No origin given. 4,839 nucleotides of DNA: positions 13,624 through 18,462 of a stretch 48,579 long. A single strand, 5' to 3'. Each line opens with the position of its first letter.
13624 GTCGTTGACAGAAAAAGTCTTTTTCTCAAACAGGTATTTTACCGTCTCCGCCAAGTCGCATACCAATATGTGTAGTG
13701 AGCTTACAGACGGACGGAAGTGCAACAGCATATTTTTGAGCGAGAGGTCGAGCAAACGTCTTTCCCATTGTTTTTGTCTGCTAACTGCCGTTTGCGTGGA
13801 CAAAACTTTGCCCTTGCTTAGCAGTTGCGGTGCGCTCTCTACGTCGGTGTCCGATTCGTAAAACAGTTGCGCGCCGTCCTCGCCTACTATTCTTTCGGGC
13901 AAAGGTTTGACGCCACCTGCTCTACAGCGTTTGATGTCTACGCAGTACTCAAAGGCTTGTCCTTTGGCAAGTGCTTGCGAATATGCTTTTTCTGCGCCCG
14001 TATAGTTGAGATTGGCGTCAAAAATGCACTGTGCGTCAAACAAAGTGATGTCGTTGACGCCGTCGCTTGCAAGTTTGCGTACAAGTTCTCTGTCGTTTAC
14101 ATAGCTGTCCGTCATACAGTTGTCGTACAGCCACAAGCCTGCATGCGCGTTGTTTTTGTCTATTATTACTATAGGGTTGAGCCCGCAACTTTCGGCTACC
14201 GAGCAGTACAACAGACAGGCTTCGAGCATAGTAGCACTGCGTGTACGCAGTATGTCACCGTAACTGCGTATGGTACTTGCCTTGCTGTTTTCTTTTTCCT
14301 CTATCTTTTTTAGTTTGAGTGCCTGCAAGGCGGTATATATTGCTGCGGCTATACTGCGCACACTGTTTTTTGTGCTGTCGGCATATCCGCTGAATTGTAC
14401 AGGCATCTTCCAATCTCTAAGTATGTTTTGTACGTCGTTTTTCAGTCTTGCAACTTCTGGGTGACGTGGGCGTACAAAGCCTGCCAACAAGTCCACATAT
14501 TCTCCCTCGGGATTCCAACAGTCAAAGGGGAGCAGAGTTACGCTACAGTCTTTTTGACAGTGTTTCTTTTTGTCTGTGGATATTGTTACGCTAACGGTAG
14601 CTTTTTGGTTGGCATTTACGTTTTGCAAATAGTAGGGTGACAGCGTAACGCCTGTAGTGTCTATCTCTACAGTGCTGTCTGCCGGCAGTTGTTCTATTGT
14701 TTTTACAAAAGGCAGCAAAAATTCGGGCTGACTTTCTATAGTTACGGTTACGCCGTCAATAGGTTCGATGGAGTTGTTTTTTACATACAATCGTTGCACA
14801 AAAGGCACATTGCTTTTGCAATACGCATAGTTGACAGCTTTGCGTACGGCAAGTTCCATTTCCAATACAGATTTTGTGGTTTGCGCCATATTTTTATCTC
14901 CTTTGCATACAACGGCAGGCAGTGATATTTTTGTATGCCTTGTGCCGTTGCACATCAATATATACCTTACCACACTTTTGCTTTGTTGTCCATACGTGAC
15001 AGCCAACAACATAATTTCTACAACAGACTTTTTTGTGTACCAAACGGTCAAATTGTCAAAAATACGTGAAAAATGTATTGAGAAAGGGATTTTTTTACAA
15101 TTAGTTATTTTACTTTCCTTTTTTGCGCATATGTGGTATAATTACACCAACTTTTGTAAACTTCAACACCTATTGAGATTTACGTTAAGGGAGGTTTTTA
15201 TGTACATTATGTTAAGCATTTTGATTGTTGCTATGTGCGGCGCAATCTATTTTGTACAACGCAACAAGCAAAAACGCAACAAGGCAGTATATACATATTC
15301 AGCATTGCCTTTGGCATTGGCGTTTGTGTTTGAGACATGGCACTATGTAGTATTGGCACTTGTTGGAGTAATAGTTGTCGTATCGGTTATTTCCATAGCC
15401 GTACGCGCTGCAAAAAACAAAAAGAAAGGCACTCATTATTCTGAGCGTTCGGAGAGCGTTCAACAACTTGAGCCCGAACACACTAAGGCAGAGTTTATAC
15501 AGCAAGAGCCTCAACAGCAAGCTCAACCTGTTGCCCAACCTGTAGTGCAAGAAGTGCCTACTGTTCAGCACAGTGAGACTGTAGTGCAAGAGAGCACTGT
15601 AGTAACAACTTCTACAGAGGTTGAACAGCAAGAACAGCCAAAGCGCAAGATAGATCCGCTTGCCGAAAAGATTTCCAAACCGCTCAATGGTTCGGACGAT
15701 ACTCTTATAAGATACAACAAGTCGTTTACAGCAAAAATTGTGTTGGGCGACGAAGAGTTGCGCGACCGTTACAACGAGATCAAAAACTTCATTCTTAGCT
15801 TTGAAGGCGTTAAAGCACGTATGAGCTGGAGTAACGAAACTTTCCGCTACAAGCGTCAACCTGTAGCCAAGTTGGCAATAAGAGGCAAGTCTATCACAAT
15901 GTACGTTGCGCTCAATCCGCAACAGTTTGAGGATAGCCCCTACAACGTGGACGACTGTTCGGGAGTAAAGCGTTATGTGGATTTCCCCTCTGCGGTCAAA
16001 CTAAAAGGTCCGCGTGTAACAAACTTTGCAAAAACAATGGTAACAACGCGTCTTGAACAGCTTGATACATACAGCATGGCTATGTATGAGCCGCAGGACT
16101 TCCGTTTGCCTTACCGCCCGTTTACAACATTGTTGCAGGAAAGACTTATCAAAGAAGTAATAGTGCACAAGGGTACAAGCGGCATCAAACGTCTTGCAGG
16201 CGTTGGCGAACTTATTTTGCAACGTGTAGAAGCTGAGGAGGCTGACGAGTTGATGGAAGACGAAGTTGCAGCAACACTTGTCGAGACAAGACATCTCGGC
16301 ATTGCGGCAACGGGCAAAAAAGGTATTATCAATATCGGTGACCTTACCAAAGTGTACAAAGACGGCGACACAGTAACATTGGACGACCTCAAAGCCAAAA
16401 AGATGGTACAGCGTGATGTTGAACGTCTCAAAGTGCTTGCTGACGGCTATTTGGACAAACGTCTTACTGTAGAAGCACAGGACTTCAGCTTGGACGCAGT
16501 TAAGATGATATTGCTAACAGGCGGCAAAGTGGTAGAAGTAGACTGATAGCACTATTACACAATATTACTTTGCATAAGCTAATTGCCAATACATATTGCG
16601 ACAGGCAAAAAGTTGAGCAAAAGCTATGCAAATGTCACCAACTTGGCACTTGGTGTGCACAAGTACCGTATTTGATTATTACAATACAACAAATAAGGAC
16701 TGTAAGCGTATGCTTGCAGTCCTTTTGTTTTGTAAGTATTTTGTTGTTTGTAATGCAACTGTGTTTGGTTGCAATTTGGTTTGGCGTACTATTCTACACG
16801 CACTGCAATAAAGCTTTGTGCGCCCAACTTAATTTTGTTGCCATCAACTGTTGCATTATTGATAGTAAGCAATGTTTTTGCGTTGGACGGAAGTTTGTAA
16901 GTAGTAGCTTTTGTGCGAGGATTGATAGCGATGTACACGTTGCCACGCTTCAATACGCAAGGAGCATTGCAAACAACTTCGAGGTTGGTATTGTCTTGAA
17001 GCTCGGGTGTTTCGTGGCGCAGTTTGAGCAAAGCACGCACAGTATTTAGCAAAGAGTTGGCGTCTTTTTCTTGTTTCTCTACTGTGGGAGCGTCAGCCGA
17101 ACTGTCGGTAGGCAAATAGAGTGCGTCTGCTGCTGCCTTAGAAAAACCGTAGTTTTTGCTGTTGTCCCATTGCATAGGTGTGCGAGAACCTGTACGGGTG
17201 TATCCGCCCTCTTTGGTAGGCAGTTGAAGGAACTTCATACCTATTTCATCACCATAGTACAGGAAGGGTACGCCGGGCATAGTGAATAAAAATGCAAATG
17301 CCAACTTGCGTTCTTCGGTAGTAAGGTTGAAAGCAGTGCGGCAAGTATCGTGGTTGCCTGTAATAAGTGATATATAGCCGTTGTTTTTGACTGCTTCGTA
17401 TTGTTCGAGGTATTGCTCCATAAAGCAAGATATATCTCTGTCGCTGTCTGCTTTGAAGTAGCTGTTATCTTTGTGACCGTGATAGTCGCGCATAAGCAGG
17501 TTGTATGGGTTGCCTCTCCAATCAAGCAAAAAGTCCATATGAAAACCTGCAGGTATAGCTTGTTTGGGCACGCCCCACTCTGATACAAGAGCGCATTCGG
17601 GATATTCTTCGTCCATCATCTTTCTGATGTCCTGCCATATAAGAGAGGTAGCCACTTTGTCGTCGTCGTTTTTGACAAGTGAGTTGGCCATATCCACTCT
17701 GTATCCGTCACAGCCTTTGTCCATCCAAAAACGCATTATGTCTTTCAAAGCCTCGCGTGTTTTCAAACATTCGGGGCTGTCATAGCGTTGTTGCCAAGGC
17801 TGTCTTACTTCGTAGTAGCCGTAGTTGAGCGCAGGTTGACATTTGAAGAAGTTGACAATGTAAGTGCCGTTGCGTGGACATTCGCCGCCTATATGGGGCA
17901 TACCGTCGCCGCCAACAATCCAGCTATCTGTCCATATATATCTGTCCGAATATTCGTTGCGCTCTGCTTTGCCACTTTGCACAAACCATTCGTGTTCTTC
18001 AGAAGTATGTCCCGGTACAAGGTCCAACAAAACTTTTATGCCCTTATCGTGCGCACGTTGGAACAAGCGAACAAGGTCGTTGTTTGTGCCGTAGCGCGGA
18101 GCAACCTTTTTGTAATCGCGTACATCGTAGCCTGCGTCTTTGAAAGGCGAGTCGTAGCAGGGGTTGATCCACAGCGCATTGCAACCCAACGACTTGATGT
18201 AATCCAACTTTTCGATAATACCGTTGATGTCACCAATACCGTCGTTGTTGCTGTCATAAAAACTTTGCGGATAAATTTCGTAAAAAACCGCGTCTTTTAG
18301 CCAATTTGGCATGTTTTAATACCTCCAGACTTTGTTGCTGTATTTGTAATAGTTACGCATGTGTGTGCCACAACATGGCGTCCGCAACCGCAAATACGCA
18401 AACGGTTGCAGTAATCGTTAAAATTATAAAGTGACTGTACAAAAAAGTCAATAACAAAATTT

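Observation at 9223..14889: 1888-aa transglutaminase-like/DUF4011, SF1 helicase, Vsr-type endonuclease, DUF3320 protein sitting alone next to the nrd locus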

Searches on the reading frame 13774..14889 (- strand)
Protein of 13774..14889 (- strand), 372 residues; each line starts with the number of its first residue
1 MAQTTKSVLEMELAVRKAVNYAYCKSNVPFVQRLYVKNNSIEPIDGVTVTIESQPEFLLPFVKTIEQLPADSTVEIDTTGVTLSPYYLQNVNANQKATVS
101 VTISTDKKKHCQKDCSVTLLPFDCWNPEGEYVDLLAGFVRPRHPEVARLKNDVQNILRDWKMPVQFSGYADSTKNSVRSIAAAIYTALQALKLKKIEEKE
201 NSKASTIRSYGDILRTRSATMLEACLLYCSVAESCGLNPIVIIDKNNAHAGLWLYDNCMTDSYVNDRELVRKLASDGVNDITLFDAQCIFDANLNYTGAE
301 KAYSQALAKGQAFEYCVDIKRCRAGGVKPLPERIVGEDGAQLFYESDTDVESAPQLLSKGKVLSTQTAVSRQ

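Call 37: predict_structure(alignment_id=A1)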
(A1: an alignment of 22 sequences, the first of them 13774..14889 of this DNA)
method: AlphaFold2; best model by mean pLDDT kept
length: 372 residues; sequences in the alignment: 22
mean_pLDDT: 88.2   pTM: 0.85
mean pLDDT of the five models: 88.2, 88.2, 87.7, 87.2, 82.9
residues with pLDDT >= 90: 245; 70-90: 95; 50-70: 15; < 50: 17
segments of 3 or more residues with pLDDT < 50: 1-5, 360-369
pLDDT, mean of each block of 10 residues (from residue 1): 62 93 92 94 94 94 94 93 92 94 92 95 84 93 95 96 85 90 96 87 87 95 97 97 91 94 88 81 93 86 82 88 93 86 86 66 47 40
secondary structure, 60 per line:
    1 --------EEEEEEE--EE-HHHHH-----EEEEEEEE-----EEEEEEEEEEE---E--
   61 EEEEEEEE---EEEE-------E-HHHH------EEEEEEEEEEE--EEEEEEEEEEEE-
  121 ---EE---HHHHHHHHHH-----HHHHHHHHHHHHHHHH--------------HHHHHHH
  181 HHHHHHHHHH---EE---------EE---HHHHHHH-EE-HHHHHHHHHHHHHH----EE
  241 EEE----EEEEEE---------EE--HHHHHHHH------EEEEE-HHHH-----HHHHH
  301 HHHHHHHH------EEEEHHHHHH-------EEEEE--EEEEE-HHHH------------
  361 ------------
elements in order: E9-15 H21-25 E31-38 E44-54 E61-68 E72-75 H85-88 E95-105 E108-119 H129-138 H144-159 H174-190 H210-216 H221-234 E239-243 E248-253 H267-274 E281-285 H287-290 H296-308 E315-318 H319-324 E332-336 E339-343 H345-348

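Call 46: search_solved_structures(query=A1, max_evalue=10, show_alignments=3)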
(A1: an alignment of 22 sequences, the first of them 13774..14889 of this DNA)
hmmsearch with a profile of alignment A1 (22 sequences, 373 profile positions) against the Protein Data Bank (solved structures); distinct sequences matched with E-value up to 10: 1.
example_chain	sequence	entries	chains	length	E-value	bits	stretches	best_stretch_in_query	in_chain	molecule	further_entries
3n6w_A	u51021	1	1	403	1.6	11.2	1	226-276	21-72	Gamma-butyrobetaine dioxygenase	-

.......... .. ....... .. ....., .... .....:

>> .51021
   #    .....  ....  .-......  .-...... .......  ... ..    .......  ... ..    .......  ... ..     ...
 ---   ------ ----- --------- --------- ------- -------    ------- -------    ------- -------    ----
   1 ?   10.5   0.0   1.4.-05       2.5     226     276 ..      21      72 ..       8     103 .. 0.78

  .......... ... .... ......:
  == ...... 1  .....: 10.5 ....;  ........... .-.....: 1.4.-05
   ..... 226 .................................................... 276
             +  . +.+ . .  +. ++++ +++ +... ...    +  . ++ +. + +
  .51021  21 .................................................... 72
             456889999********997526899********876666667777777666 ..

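Call 57: search_protein_families(library=pfam, proteins=[window:13774-14889:-], max_evalue=10)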
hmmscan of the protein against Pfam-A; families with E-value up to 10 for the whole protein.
window:13774-14889:- (372 aa): 1 family
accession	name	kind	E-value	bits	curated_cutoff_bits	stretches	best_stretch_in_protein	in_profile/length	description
PF17789.7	MG4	-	0.12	13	24.7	1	23-109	9-79/95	Macroglobulin domain MG4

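Call 75: search_protein_representatives(alignment_id=A1)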
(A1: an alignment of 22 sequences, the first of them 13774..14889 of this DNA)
Query: 22 sequences, 373 profile positions. Proteins with E-value up to 0.001 (for the whole library): 3383; up to 1e-10: 2255; up to 1e-30: 873. The best 150 are listed.
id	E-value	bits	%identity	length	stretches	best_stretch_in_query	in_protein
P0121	1.1e-145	502.1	-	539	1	1-373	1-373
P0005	7.6e-140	482.9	-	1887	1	6-373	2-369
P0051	1.4e-139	482.0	-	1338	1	6-373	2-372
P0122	6.1e-136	470.0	-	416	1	1-373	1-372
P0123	1.5e-135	468.7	-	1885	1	2-373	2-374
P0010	7.0e-132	456.6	-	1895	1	2-373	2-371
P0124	5.6e-131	453.7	-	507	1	4-373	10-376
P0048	2.4e-129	448.3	-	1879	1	6-373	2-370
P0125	6.5e-128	443.6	-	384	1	3-373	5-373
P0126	1.4e-127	442.5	-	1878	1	6-372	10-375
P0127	9.7e-118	410.1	-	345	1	4-347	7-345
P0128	5.9e-117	407.5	-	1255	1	6-373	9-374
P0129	1.1e-115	403.4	-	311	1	1-307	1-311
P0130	1.2e-102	360.4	-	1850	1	7-373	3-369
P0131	1.3e-99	350.5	-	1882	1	6-367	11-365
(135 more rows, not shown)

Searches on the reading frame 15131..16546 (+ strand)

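Call 20: search_protein_families(library=pfam, proteins=[window:15131-16546:+], max_evalue=0.001)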
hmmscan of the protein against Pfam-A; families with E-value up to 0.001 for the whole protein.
window:15131-16546:+ (471 aa): 1 family
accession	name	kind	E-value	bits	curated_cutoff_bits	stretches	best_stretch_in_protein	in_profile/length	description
PF00828.25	Ribosomal_L27A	-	8.6e-11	42.5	21.5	1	399-468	1-72/72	Ribosomal proteins 50S-L15, 50S-L18e, 60S-L27A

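Call 81: search_protein_families(library=padloc, proteins=[window:15203-16546:+], max_evalue=0.00001)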
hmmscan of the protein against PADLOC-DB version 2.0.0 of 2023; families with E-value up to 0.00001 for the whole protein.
window:15203-16546:+ (447 aa): 0 families

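Call 82: search_protein_families(library=pfam, proteins=[window:15203-16546:+], max_evalue=0.00001)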
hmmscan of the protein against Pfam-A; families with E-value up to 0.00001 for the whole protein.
window:15203-16546:+ (447 aa): 1 family
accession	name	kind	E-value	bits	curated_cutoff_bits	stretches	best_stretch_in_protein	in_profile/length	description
PF00828.25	Ribosomal_L27A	-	6.5e-11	42.9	21.5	1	375-444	1-72/72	Ribosomal proteins 50S-L15, 50S-L18e, 60S-L27A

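Call 83: search_protein_families(library=ncbifam, proteins=[window:15203-16546:+], max_evalue=0.00001)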
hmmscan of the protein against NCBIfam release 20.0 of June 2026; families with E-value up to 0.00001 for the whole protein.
window:15203-16546:+ (447 aa): 1 family
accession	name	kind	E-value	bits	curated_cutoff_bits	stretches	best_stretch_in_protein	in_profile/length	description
TIGR01071.1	rplO_bact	equivalog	7.7e-12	45.3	77.95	1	374-443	74-143/144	50S ribosomal protein L15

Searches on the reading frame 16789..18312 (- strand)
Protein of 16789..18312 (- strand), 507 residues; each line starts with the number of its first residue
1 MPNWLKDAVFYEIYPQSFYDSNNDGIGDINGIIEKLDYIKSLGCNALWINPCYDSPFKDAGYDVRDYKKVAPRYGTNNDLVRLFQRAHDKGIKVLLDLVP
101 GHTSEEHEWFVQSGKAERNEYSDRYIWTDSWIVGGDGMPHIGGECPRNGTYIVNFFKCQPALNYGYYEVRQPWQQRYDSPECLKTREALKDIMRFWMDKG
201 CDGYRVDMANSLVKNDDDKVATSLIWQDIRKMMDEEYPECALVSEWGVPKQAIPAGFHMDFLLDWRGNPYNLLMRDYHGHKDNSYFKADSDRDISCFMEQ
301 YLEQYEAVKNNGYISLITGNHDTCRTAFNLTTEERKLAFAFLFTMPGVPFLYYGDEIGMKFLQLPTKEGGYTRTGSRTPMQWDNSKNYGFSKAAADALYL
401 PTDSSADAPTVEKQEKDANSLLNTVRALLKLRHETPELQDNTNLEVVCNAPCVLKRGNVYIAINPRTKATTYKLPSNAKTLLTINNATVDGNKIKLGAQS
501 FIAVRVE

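Call 20: search_protein_families(library=pfam, proteins=[window:16789-18312:-], max_evalue=0.001)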
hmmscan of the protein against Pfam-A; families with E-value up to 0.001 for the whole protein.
window:16789-18312:- (507 aa): 1 family
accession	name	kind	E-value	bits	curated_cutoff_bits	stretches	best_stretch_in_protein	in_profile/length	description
PF00128.31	Alpha-amylase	-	2e-82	278.3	22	1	13-440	2-445/446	Alpha amylase, catalytic domain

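Call 81: search_protein_families(library=padloc, proteins=[window:16789-18312:-], max_evalue=0.00001)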
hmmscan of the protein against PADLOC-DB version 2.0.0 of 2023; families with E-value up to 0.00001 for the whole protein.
window:16789-18312:- (507 aa): 1 family
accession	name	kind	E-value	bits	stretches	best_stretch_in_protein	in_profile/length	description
PDLC01097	C3a214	-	2.7e-36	123.2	1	4-432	79-411/495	GlgB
